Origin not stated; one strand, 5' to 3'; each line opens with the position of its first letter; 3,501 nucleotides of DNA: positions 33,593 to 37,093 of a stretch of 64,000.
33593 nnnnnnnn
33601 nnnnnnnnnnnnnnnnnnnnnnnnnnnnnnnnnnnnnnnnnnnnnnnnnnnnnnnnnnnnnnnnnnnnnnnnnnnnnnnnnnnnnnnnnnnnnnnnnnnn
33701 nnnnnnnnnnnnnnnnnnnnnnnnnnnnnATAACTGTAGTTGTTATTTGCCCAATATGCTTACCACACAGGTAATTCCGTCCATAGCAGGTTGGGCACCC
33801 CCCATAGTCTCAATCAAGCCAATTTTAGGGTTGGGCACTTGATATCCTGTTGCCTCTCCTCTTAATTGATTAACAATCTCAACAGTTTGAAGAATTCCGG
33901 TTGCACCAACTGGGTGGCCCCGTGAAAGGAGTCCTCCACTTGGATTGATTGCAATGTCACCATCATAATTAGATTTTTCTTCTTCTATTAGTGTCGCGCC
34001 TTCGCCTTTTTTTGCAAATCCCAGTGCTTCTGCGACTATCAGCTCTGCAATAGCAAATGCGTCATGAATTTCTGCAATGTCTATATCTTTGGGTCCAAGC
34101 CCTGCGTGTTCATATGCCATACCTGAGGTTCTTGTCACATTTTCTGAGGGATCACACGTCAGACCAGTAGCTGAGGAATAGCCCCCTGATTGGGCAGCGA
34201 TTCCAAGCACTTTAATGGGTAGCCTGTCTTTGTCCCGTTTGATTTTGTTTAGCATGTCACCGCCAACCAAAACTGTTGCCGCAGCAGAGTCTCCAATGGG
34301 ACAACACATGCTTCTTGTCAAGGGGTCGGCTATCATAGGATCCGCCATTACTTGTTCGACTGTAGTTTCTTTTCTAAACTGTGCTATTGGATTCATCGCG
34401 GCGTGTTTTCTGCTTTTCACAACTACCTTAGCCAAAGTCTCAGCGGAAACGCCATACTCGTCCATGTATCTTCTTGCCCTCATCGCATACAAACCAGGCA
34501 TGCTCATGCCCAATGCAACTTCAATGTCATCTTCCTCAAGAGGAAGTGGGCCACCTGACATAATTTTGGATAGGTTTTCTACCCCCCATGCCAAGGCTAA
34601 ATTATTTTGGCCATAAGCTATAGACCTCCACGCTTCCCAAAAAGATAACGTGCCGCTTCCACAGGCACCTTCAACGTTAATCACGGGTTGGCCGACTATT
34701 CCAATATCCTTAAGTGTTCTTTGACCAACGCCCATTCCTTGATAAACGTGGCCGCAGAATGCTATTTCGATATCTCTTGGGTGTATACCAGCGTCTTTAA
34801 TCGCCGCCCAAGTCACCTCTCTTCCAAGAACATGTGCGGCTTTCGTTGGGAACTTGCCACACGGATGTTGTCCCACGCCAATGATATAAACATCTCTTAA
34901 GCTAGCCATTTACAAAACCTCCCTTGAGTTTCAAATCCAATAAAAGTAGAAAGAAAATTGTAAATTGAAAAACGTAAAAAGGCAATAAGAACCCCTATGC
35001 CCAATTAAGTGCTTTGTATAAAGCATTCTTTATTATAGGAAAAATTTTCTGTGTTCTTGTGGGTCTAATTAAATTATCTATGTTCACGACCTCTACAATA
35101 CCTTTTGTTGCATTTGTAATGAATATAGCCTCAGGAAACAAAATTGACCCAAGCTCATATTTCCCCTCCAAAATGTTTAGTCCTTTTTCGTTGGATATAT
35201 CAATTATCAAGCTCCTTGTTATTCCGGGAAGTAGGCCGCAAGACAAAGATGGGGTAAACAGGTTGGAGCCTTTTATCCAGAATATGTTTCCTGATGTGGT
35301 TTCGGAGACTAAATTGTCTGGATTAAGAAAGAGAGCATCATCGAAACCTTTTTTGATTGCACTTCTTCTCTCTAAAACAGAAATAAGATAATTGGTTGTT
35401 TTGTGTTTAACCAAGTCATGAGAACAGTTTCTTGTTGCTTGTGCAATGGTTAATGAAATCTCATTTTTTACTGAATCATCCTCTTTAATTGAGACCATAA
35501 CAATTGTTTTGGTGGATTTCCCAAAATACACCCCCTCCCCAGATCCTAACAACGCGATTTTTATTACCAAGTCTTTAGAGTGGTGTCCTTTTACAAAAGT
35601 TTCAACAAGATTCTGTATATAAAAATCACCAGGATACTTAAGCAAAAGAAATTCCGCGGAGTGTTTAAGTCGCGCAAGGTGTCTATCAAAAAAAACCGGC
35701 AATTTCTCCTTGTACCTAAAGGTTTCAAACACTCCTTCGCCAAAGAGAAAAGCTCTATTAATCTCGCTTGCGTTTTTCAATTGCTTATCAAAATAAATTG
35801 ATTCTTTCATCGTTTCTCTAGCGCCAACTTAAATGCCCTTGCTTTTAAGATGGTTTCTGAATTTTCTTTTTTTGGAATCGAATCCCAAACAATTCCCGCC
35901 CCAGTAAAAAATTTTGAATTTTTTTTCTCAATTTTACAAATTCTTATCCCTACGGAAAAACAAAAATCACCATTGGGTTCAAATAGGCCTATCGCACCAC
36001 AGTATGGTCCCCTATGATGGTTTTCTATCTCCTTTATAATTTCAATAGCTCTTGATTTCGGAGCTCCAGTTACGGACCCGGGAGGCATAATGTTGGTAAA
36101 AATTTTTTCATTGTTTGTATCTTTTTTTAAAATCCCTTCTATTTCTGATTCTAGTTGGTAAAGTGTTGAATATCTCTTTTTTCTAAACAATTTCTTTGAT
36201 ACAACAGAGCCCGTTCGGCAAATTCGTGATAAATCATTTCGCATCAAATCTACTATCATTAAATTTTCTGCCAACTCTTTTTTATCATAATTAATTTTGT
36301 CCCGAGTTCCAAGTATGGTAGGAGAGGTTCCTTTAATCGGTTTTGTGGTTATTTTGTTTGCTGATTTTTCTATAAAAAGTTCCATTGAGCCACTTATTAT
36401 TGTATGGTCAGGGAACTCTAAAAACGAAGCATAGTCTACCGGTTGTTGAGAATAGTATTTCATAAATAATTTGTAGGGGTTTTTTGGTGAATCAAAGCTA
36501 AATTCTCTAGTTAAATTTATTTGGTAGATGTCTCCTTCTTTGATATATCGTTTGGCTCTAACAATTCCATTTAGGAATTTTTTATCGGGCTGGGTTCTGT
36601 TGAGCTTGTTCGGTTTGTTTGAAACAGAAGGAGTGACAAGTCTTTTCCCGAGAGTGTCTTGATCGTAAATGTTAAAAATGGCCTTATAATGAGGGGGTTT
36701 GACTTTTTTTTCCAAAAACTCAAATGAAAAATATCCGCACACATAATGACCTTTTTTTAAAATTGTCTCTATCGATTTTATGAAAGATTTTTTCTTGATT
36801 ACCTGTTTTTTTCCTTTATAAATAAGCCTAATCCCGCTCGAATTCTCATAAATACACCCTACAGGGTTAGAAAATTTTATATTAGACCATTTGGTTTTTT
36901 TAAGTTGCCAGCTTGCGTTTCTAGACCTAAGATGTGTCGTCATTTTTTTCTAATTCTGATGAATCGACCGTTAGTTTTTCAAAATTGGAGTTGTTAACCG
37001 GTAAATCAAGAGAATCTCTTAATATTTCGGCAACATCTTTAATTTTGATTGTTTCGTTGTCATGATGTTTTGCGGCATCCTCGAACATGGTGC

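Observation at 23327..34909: Candidate uncharacterised CoA-dependent side-chain cleavage module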

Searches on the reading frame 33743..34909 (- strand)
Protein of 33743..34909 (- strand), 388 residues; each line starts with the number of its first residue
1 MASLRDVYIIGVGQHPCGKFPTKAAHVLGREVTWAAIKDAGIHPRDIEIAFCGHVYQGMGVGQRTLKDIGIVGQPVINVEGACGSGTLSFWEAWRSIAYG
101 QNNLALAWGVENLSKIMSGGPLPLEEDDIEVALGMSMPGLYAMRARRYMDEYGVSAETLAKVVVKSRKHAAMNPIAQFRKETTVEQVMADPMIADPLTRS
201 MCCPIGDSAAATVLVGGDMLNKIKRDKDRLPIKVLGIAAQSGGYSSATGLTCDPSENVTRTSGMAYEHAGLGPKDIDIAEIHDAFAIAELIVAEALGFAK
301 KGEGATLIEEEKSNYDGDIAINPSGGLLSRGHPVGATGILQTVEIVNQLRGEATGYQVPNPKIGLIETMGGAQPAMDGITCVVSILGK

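Call 4: search_protein_families(library=pfam, proteins=[window:33743-34909:-], max_evalue=0.01)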
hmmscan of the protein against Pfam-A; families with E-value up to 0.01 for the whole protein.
window:33743-34909:- (388 aa): 5 families
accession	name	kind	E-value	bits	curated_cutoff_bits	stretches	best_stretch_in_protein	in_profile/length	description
PF22691.2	Thiolase_C_1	-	1.5e-38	132.2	28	1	256-372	18-133/144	Thiolase C-terminal domain-like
PF00108.29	Thiolase_N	-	2.5e-19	70.1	26.4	1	7-195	1-224/260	Thiolase, N-terminal domain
PF02803.24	Thiolase_C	-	5.2e-13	49.1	27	1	263-357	29-105/123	Thiolase, C-terminal domain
PF00109.32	ketoacyl-synt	-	4.1e-05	23.7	20.8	0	75-114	166-205/252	Beta-ketoacyl synthase, N-terminal domain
PF02801.28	Ketoacyl-synt_C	-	0.0064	16.9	20.8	0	234-283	4-52/119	Beta-ketoacyl synthase, C-terminal domain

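Call 36: search_solved_structures(query=window:33743-34909:-, max_evalue=1e-10, show_alignments=1)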
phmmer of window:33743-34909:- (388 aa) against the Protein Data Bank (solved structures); distinct sequences matched with E-value up to 1e-10: 19.
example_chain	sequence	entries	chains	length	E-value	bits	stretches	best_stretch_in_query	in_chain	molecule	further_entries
7pxp_C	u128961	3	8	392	7e-81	275.5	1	4-386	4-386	Benzoylsuccinyl-CoA thiolase subunit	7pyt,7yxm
6esq_A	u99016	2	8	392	2.8e-58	201.1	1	4-352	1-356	acetoacetyl-CoA thiolase | Acetyl-CoA acetyltransferase thiolase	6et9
7yvy_A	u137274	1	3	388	1.8e-56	195.2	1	5-373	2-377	Acetyl-CoA acetyltransferase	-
6hsj_A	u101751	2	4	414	4.6e-54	187.3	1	1-370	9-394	SCP2-thiolase (type-1)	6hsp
6hrv_A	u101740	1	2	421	4.9e-54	187.2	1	1-370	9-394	SCP2-thiolase (type-1)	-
4yzo_A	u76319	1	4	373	6.8e-43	150.5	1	43-372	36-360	Putative acyl-CoA acyltransferase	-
4bia_A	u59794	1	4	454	1e-38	136.7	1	69-373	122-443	3-KETOACYL-COA THIOLASE, PUTATIVE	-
4bi9_A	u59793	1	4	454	3.3e-38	135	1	69-373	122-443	3-KETOACYL-COA THIOLASE, PUTATIVE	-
3zbg_A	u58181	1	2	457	8e-35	123.9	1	71-373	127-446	3-KETOACYL-COA THIOLASE-LIKE PROTEIN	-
4u4e_A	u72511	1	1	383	1.6e-34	122.9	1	8-373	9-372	Thiolase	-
3zbk_A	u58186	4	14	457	1.5e-33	119.8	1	71-373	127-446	3-KETOACYL-COA THIOLASE-LIKE PROTEIN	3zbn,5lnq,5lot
3zbl_A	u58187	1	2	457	2e-33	119.3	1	71-373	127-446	3-KETOACYL-COA THIOLASE-LIKE PROTEIN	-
9skh_I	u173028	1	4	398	8.4e-27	97.5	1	31-372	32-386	2,4-diacetylphloroglucinol biosynthesis protein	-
5m3k_C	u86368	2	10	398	1.1e-25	93.9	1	31-372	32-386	2,4-diacetylphloroglucinol biosynthesis protein PhlC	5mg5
9skm_I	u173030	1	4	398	2.1e-25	92.9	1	31-372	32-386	2,4-diacetylphloroglucinol biosynthesis protein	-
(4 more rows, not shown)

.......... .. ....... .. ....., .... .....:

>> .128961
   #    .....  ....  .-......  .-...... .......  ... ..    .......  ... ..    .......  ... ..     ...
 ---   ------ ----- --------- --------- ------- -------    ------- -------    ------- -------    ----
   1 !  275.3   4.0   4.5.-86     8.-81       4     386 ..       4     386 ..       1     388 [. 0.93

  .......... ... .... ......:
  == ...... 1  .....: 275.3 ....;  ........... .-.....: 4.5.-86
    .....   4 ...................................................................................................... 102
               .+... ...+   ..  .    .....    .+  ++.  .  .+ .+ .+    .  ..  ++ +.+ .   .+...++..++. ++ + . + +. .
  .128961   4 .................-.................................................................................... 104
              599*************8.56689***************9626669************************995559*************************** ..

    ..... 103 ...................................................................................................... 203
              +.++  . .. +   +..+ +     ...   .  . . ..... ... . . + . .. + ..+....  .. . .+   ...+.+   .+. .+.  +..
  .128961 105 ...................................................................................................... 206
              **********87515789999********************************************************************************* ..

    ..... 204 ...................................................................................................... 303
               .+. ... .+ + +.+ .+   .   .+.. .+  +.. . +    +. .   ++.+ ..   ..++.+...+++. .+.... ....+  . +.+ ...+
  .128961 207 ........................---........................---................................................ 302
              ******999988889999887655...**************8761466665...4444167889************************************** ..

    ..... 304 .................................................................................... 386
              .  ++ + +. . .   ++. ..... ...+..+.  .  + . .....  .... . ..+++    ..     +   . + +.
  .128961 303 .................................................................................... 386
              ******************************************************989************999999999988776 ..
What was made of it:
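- On BbsAB-type heteromeric thiolase: BbsB 7pxp matches at E 7e-81 (call 36).
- Closest known: Benzoylsuccinyl-CoA thiolase BbsAB. Same: BbsB is the best solved match (E 7e-81), and both have HDAF (call 36).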

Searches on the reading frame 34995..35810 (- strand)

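Call 4: search_protein_families(library=pfam, proteins=[window:34995-35810:-], max_evalue=0.01)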
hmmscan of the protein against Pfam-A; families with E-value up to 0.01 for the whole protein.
window:34995-35810:- (271 aa): 1 family
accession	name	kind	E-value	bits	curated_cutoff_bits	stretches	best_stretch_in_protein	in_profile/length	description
PF01063.24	Aminotran_4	-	3.1e-48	165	28.5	1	26-244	1-223/223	Amino-transferase class IV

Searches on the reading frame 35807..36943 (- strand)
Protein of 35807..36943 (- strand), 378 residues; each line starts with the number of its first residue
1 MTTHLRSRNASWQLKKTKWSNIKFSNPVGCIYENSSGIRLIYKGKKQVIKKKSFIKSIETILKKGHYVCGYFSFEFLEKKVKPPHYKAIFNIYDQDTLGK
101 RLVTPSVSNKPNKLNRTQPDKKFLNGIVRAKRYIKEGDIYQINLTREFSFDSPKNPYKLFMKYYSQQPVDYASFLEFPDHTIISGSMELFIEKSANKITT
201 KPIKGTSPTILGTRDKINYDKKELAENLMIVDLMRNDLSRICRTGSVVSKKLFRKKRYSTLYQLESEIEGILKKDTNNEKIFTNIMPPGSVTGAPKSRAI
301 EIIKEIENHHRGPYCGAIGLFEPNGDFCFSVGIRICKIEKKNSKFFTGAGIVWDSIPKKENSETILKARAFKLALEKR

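Call 4: search_protein_families(library=pfam, proteins=[window:35807-36943:-], max_evalue=0.01)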
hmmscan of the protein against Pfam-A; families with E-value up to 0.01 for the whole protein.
window:35807-36943:- (378 aa): 1 family
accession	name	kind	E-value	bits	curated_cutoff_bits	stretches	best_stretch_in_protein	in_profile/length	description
PF00425.24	Chorismate_bind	-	3.6e-73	246.7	27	1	121-367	3-257/257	chorismate binding enzyme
